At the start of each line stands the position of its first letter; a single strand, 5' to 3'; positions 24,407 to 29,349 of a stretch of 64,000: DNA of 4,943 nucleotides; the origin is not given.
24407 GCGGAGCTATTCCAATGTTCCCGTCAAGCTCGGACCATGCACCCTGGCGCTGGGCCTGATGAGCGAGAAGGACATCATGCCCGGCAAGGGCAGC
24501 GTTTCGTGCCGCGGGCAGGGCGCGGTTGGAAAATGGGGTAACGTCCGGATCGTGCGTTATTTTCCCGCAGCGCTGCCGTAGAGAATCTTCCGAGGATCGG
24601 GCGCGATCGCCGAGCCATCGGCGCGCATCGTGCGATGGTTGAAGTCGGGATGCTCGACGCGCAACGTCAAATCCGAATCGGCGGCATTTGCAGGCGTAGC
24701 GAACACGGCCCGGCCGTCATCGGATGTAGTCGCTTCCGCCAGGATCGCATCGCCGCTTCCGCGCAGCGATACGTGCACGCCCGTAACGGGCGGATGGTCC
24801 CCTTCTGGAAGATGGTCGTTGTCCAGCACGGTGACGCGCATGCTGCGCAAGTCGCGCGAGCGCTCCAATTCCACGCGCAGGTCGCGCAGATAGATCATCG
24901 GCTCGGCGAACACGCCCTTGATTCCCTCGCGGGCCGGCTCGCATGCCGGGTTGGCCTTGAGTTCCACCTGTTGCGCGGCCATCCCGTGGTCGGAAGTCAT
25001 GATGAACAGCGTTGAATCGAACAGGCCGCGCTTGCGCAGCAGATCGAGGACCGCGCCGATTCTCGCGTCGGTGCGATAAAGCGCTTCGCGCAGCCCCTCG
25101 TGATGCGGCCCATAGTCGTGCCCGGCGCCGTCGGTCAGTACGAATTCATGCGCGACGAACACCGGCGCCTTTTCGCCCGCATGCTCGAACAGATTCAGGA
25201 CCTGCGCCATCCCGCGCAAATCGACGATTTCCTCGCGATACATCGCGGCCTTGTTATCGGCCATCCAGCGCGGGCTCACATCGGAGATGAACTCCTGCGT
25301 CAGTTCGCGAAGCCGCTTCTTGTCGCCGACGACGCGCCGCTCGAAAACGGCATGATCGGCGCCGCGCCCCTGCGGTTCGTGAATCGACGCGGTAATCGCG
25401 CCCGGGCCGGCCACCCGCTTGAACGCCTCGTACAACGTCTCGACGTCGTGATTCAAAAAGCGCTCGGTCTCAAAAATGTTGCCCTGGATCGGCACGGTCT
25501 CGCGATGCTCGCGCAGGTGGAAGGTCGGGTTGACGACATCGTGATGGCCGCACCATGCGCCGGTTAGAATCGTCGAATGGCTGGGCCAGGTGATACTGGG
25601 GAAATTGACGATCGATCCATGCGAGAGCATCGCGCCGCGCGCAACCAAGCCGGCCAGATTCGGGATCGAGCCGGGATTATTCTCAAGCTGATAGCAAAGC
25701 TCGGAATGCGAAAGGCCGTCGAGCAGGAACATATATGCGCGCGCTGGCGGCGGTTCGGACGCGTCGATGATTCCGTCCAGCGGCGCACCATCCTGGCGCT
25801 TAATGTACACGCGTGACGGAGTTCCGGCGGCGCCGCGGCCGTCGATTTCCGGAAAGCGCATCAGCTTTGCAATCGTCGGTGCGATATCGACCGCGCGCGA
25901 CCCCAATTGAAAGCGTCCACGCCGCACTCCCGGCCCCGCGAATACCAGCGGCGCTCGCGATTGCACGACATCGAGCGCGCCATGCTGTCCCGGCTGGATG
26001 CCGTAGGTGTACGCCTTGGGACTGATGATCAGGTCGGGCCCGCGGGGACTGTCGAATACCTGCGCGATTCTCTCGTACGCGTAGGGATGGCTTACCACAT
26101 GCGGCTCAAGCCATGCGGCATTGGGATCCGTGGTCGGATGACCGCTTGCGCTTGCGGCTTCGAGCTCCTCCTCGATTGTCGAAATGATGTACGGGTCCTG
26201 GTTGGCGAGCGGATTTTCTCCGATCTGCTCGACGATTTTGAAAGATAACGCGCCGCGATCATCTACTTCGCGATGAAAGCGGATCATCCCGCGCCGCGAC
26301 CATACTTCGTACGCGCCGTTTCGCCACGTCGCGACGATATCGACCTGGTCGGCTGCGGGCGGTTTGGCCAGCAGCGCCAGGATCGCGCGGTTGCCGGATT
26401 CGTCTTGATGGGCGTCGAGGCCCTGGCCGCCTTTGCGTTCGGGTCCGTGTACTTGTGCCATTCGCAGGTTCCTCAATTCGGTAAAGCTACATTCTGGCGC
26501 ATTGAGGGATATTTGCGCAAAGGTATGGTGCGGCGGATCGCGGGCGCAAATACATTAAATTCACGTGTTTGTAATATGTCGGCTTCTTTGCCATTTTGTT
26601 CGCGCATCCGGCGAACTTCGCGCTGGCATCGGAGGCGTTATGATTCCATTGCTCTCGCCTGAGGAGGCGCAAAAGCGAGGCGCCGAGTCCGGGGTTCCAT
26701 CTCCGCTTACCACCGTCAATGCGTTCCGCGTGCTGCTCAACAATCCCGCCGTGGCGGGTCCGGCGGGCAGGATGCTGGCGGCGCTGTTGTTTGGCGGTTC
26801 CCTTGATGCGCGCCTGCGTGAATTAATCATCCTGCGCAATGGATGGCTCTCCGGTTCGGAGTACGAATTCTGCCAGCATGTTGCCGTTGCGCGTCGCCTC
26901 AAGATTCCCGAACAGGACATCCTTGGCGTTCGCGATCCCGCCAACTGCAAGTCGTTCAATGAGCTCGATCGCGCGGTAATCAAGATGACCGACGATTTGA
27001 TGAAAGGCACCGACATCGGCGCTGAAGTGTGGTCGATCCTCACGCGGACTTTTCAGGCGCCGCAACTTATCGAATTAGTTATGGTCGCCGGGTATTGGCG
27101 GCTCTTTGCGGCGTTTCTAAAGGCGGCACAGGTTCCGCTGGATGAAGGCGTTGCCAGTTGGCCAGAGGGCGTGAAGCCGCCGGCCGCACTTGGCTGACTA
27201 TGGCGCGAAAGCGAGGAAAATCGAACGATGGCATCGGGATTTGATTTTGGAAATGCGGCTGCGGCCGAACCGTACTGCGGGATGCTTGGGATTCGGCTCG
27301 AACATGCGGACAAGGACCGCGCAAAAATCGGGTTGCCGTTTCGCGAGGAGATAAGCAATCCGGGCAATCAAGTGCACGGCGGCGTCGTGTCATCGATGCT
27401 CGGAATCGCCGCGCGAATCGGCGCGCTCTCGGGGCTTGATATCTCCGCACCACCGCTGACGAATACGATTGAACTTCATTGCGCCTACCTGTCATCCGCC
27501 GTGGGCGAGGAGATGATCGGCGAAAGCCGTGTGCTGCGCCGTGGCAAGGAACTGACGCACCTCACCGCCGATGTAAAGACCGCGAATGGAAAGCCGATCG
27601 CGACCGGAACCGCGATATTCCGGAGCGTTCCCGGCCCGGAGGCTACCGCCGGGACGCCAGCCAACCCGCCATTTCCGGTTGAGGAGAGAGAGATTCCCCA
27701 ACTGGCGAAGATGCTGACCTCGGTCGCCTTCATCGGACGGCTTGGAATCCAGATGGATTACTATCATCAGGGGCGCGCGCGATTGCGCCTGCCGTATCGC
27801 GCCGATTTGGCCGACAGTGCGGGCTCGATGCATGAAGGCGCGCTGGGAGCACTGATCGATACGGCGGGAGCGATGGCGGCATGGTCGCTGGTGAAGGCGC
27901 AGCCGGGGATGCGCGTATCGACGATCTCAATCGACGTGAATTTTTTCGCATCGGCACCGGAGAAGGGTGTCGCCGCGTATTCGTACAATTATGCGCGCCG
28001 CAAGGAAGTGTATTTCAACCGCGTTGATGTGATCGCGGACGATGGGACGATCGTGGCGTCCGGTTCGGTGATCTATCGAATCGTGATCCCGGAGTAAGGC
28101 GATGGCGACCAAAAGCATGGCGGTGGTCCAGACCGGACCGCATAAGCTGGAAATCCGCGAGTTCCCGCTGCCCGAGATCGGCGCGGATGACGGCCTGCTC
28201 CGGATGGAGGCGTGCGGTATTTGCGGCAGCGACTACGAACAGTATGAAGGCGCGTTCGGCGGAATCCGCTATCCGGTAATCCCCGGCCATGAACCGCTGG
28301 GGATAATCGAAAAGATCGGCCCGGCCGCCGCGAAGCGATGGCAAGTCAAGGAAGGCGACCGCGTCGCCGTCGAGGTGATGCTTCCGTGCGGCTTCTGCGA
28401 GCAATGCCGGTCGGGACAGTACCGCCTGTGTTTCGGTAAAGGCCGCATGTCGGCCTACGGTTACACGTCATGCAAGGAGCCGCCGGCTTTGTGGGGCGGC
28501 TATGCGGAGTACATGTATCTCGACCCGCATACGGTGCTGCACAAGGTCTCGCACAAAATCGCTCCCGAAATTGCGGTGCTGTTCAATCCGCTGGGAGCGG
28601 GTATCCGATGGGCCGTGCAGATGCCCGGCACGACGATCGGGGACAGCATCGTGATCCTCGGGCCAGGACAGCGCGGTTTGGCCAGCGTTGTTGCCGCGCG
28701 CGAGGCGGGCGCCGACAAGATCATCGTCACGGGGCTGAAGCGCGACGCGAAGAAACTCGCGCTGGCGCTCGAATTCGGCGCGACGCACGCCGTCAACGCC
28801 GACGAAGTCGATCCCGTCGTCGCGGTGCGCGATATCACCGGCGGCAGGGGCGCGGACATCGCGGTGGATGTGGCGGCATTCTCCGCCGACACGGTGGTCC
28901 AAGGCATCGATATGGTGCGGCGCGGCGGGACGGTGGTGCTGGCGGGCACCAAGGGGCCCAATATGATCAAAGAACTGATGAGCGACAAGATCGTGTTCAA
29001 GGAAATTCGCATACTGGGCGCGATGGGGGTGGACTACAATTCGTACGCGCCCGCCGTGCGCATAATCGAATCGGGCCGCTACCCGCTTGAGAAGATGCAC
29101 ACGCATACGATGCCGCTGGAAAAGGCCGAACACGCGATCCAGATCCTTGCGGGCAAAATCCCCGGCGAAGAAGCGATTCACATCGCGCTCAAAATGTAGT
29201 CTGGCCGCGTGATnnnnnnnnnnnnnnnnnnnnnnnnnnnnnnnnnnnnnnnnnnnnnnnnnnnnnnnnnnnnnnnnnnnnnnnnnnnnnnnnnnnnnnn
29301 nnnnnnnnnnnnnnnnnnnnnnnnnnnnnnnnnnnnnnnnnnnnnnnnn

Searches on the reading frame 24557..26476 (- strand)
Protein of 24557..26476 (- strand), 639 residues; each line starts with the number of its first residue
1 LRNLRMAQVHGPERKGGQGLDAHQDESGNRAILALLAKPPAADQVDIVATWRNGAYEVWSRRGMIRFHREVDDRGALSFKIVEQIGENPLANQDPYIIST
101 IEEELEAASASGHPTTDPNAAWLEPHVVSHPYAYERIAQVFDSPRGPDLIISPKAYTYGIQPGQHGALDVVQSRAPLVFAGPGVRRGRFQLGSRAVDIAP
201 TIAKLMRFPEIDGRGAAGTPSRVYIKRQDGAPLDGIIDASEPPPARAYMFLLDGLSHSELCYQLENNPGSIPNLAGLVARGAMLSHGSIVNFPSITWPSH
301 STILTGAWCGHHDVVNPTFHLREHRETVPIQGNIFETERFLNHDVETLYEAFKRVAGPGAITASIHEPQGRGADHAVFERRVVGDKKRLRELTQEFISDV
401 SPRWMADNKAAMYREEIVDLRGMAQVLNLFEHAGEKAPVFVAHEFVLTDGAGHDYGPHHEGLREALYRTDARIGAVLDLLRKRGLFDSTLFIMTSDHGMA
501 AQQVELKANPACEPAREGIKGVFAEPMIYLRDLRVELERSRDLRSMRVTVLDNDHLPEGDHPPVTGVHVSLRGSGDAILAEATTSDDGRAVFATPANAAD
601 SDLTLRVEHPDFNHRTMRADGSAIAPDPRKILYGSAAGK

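Call 14: search_protein_families(library=pfam, proteins=[window:24557-26476:-], max_evalue=0.001)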
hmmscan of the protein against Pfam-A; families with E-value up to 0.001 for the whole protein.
window:24557-26476:- (639 aa): 2 families
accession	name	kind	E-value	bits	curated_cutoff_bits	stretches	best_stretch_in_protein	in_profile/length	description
PF01663.27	Phosphodiest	-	2.3e-28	100.2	23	1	250-509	4-230/342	Type I phosphodiesterase / nucleotide pyrophosphatase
PF00884.28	Sulfatase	-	7.4e-07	29.2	25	1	465-509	209-255/301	Sulfatase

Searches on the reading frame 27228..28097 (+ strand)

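Call 13: search_protein_families(library=pfam, proteins=[window:27228-28097:+], max_evalue=0.001)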
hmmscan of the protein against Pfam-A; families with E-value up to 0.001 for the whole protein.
window:27228-28097:+ (289 aa): 3 families
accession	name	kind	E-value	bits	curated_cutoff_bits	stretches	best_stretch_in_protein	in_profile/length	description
PF03061.28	4HBT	-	4.2e-11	43.4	20.6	1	199-273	2-75/79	Thioesterase superfamily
PF13622.12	4HBT_3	-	2.7e-09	37.6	24.3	1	44-131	7-82/83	Acyl-CoA thioesterase N-terminal domain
PF14539.12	DUF4442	-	1.7e-08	35.2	25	1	164-280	11-127/132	Domain of unknown function (DUF4442)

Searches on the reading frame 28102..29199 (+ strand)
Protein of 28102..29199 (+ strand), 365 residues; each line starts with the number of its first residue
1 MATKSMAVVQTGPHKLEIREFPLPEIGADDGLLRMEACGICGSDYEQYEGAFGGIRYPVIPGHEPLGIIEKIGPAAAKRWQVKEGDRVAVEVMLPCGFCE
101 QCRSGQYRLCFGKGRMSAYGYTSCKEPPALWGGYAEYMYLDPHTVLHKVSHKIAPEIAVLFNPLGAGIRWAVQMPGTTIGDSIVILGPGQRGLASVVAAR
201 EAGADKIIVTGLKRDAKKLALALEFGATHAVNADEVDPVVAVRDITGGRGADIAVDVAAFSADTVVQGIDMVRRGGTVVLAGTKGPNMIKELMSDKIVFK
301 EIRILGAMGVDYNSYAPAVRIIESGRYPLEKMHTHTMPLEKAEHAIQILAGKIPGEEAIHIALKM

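Call 13: search_protein_families(library=pfam, proteins=[window:28102-29199:+], max_evalue=0.001)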
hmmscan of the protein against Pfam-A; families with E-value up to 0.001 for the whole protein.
window:28102-29199:+ (365 aa): 2 families
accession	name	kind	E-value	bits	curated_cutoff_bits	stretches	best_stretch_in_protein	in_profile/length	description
PF08240.17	ADH_N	-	2.9e-25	89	23.5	1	28-147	2-101/104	Alcohol dehydrogenase GroES-like domain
PF00107.32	ADH_zinc_N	-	9.5e-22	77.8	31.8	1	192-323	3-128/129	Zinc-binding dehydrogenase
